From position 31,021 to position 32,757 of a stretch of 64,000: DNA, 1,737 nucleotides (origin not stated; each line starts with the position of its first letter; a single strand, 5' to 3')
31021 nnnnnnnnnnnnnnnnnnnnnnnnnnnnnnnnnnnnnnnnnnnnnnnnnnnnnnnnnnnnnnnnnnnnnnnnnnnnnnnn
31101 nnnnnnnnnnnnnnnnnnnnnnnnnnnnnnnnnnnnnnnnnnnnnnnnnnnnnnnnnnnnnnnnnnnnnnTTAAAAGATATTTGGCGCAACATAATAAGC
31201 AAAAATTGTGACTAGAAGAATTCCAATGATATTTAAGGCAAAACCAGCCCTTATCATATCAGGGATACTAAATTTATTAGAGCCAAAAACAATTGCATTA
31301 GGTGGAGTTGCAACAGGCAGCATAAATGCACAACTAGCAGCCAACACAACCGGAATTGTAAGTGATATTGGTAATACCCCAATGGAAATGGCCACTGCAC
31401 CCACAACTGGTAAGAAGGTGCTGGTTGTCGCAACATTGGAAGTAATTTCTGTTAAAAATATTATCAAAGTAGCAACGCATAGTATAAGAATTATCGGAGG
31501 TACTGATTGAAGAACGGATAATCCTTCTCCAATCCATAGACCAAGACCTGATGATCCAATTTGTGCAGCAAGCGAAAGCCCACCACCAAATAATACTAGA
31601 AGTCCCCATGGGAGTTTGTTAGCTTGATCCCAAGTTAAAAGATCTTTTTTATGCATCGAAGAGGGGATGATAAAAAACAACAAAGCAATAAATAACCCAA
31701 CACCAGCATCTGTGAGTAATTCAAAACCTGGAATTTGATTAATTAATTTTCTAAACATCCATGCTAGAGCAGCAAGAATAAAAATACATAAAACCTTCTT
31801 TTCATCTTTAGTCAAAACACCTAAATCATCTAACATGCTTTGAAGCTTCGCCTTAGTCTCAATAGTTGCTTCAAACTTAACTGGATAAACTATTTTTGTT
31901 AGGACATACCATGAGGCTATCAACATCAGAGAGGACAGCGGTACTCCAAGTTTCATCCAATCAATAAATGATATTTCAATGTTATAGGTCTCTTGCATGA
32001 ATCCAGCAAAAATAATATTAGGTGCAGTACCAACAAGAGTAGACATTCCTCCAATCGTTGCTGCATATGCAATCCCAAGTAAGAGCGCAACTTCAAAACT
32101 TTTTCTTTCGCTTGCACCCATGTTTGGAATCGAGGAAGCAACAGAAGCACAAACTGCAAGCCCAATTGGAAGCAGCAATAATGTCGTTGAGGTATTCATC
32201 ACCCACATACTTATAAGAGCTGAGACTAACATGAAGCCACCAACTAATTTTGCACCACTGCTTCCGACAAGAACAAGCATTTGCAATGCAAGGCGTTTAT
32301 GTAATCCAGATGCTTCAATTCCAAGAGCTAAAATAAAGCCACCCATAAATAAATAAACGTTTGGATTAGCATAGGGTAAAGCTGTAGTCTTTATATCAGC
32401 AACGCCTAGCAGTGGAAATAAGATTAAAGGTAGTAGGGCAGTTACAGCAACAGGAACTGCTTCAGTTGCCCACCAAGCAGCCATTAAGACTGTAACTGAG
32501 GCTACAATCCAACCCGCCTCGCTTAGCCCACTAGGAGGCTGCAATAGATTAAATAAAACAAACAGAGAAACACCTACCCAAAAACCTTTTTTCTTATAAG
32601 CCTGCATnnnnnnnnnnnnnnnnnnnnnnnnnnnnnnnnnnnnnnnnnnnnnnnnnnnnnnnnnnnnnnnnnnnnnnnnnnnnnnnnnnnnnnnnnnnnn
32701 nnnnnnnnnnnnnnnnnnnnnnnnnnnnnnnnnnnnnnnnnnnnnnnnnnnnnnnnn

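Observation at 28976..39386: Seven-gene minus-strand locus pairing a TBDR with three secreted hydrolases, a DASS symporter and GGT: candidate uptake/processing system for a gamma-glutamyl or amide-linked substrate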

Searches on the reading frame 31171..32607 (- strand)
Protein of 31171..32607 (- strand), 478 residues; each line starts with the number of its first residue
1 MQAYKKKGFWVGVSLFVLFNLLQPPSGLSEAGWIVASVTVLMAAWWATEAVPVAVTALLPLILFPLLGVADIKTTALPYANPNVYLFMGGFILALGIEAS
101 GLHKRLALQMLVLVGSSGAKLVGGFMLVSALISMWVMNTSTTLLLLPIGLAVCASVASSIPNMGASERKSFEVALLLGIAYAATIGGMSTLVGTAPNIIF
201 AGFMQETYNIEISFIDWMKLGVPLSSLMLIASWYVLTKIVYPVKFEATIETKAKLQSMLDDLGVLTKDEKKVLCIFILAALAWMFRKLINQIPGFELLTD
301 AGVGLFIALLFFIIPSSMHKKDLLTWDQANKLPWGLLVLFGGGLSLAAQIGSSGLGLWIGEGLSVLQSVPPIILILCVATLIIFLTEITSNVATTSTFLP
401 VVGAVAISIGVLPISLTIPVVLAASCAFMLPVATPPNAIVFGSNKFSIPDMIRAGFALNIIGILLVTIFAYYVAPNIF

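Call 4: search_protein_families(library=pfam, proteins=[window:31171-32607:-])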
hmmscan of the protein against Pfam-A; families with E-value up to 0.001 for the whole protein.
window:31171-32607:- (478 aa): 2 families
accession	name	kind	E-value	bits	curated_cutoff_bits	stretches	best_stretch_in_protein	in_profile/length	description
PF00939.25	Na_sulph_symp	-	1.3e-72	245.8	27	1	15-470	13-462/472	Sodium:sulfate symporter transmembrane region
PF03600.22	CitMHS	-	4.5e-51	174.4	31.9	1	44-411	2-326/336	Citrate transporter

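Call 5: search_protein_families(library=ncbifam, proteins=[window:31171-32607:-])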
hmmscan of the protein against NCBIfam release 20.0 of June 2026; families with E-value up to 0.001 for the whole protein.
window:31171-32607:- (478 aa): 1 family
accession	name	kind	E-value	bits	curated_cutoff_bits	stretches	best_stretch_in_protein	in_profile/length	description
TIGR00785.1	dass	subfamily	1.2e-84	284.7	198.6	1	25-470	3-440/444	DASS family sodium-coupled anion symporter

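Call 52: find_homologous_proteins(query=window:31171-32607:-, max_evalue=1e-20)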
Query window:31171-32607:- (478 aa): 8000 proteins with E <= 1e-20 among 8000 candidates; the best 120 are listed.
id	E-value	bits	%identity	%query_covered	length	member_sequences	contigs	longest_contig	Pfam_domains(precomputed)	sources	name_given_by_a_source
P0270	6.1e-284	960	95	100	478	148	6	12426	PF00939.26,PF03600.23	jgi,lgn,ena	jgi:sodium-dependent dicarboxylate transporter 2/3/5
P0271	6.9e-263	891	87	100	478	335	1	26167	PF00939.26,PF03600.23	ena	-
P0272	1.5e-251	853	83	100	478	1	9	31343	PF00939.26,PF03600.23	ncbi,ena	-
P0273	2.3e-231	787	77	100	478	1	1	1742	PF00939.26,PF03600.23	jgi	jgi:sodium-dependent dicarboxylate transporter 2/3/5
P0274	3.5e-231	786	76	100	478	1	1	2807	PF00939.26,PF03600.23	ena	-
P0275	4.1e-231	786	77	100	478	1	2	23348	PF00939.26,PF03600.23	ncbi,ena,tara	tara:strand:+ start:463 stop:1899 length:1437 start_codon:yes stop_codon:yes gene_type:complete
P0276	4.2e-231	786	78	100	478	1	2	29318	PF00939.26,PF03600.23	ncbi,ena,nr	ncbi:MAG: anion transporter [Gammaproteobacteria bacterium]|nr:anion transporter [Gammaproteobacteri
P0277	6.4e-231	785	76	100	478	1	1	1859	PF00939.26,PF03600.23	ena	-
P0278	1.2e-230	784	76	100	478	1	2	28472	PF00939.26,PF03600.23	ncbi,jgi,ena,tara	tara:strand:- start:116 stop:1552 length:1437 start_codon:yes stop_codon:yes gene_type:complete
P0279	1.9e-230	784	78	100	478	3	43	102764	PF00939.26,PF03600.23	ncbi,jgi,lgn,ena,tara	tara:strand:- start:257 stop:1693 length:1437 start_codon:yes stop_codon:yes gene_type:complete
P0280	2.1e-230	784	77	100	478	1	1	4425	PF00939.26,PF03600.23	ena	-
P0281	4.4e-230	783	76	100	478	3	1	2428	PF00939.26,PF03600.23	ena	-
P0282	4.6e-230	783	78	100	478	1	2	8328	PF00939.26,PF03600.23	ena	-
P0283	5.0e-230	782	76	100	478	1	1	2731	PF00939.26,PF03600.23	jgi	-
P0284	5.5e-230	782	76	100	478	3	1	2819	PF00939.26,PF03600.23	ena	-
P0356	6.6e-226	769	75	100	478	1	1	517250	PF00939.26,PF03600.23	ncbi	-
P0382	3.9e-223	760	74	100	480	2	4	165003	PF00939.26,PF03600.23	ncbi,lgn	ncbi:MAG: SLC13 family permease [Gammaproteobacteria bacterium]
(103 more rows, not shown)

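Call 74: search_solved_structures(query=window:31171-32607:-, max_evalue=0.00001)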
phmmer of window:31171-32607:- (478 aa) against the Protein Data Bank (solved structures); distinct sequences matched with E-value up to 0.00001: 13.
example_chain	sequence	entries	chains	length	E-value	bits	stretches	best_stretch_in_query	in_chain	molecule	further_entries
30ut_A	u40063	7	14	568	2.3e-77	264.2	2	165-467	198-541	Na(+)/citrate cotransporter | Solute carrier family 13 member 5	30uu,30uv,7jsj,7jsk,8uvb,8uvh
8w6c_A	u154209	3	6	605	2.7e-77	264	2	172-468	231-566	Solute carrier family 13 member 2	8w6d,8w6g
8uvc_A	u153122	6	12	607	4.5e-71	243.5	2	168-470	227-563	Na(+)/dicarboxylate cotransporter 3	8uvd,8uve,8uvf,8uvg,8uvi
8w6h_A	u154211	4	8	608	3.1e-67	230.8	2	176-468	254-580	Solute carrier family 13 member 1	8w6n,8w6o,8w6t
8y5u_A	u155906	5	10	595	4.3e-67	230.4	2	176-468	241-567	Solute carrier family 13 member 1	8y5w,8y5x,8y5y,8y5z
5uld_A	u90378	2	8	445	1.4e-63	218.8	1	37-470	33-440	Transporter, NadC family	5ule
5ul7_A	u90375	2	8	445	2.6e-60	208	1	37-470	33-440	Transporter, NadC family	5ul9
4f35_D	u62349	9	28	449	2.6e-60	208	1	37-470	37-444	Transporter, NadC family | DASS family sodium-coupled anion symporter | VcINDY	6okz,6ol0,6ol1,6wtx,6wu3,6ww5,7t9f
9n5n_A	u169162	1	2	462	2.9e-60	207.8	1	37-470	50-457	Transporter, NadC family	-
8zkw_A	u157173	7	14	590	1.2e-53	186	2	9-155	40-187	Protein I'm not dead yet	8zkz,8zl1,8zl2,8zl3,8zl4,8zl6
8r33_A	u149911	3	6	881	1.8e-09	40.4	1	40-472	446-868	PHO90 isoform 1 | Low-affinity phosphate transporter PHO90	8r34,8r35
6wtw_A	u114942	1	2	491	7.3e-08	35.1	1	7-440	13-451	DASS family sodium-coupled anion symporter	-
6wu1_A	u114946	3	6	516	1.2e-07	34.5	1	7-439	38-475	DASS family sodium-coupled anion symporter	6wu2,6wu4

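Call 95: find_encoding_contigs(protein=P0356, flank=10000, max_places=1)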
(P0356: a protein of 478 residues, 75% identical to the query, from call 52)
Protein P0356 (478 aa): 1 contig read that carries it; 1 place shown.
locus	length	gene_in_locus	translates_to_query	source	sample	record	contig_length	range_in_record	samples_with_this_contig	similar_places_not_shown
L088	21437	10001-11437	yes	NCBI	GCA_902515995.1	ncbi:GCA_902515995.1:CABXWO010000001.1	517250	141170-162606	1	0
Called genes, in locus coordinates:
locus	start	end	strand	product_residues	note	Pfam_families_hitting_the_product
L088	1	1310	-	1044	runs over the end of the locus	PF07715:Plug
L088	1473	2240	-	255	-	-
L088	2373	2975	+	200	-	PF01786:AOX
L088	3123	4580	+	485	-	-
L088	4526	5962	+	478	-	PF01546:Peptidase_M20, PF07687:M20_dimer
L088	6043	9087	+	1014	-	PF07715:Plug, PF00593:TonB_dep_Rec_b-barrel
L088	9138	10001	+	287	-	-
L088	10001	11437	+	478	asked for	PF00939:Na_sulph_symp, PF03600:CitMHS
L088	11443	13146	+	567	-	PF01019:G_glu_transpept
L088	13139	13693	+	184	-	-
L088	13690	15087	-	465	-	PF00749:tRNA-synt_1c, PF19269:Anticodon_2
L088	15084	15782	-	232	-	PF00929:RNase_T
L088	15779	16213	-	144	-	PF00075:RNase_H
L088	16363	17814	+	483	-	PF01464:SLT, PF01476:LysM, PF23473:LysM3_LYK4_5 (faint), PF01476:LysM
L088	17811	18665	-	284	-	PF12911:OppC_N, PF00528:BPD_transp_1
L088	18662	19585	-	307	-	PF19300:BPD_transp_1_N, PF00528:BPD_transp_1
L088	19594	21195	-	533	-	PF00496:SBP_bac_5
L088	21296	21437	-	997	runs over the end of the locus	PF07715:Plug, PF00593:TonB_dep_Rec_b-barrel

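Call 96: find_encoding_contigs(protein=P0382, flank=10000, max_places=1)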
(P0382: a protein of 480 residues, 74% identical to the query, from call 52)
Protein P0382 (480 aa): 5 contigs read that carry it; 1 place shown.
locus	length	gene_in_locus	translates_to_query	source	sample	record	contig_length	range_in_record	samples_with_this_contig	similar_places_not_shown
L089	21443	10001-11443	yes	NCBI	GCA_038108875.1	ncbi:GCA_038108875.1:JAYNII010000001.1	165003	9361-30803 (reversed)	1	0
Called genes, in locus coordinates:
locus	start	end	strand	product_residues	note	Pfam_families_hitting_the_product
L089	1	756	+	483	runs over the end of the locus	-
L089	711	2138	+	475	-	PF01546:Peptidase_M20, PF07687:M20_dimer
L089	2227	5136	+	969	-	PF07715:Plug, PF00593:TonB_dep_Rec_b-barrel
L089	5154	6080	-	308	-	PF00126:HTH_1, PF03466:LysR_substrate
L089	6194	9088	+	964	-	PF07715:Plug, PF00593:TonB_dep_Rec_b-barrel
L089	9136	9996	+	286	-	-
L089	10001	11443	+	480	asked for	PF00939:Na_sulph_symp, PF03600:CitMHS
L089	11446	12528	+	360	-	PF00180:Iso_dh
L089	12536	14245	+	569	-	PF01019:G_glu_transpept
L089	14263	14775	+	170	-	-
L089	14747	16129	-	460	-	PF00749:tRNA-synt_1c, PF19269:Anticodon_2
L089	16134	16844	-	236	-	PF00929:RNase_T, PF16473:Rv2179c-like (faint)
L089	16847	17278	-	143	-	PF00075:RNase_H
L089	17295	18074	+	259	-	PF23023:Anti-Pycsar_Apyc1 (weak), PF00753:Lactamase_B, PF16123:HAGH_C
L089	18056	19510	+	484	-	PF01464:SLT, PF01476:LysM, PF23446:LysM1_NFP_LYK (faint), PF23473:LysM3_LYK4_5 (faint), PF01476:LysM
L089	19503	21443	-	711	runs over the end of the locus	PF13628:DUF4142, PF03713:DUF305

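Call 99: search_protein_families(library=ncbifam, proteins=[L089:11446-12528:+], max_evalue=1e-10)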
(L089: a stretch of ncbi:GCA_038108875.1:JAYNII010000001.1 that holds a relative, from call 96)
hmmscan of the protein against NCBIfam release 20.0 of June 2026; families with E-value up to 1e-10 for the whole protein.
L089:11446-12528:+ (360 aa): 16 families
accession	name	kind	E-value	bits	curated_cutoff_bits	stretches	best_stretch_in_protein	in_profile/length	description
TIGR00169.1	leuB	equivalog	4.7e-140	466.5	353.2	1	7-353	1-347/349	3-isopropylmalate dehydrogenase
TIGR02088.1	LEU3_arch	subfamily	7.1e-85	285.1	409.8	1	8-356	1-324/324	isopropylmalate/isohomocitrate dehydrogenases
NF040626.1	AksF2_Meth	equivalog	1.9e-79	267.4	540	1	7-359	3-330/333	homoisocitrate dehydrogenase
NF040619.1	AksF_Meth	equivalog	1.9e-79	267.3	500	1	6-355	2-343/343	homoisocitrate dehydrogenase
TIGR02089.1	TTC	equivalog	2.3e-75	253.7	470.4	1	5-358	3-351/352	tartrate dehydrogenase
NF002898.0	PRK03437.1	equivalog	9.3e-74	248.7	393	1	5-358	4-344/347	3-isopropylmalate dehydrogenase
NF006048.0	PRK08194.1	equivalog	5.9e-67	226.2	501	1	6-359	4-349/352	tartrate dehydrogenase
NF040855.1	iso_homocit_dh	equivalog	3.8e-65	220.4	680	1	7-357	3-317/345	isocitrate--homoisocitrate dehydrogenase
NF006529.0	PRK08997.1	equivalog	4.5e-60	203.4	510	1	6-357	4-333/335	isocitrate dehydrogenase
NF006673.0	PRK09222.1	equivalog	2.9e-59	201.3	509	1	5-359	4-341/482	NADP-dependent isocitrate dehydrogenase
TIGR00175.1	mito_nad_idh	equivalog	9.3e-50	169.6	432.4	1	5-358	3-333/334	isocitrate dehydrogenase (NAD(+))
TIGR02924.1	ICDH_alpha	equivalog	1e-45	156.7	561.35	1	7-357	2-335/473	isocitrate dehydrogenase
NF005036.0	PRK06451.1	equivalog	3.7e-33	114.9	484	1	223-359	272-408/412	NADP-dependent isocitrate dehydrogenase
TIGR00183.1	prok_nadp_idh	equivalog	3.3e-30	105.2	567.3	1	221-358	277-415/417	isocitrate dehydrogenase (NADP(+))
NF005425.0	PRK07006.1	equivalog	2.8e-24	85.6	490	1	223-357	279-414/416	NADP-dependent isocitrate dehydrogenase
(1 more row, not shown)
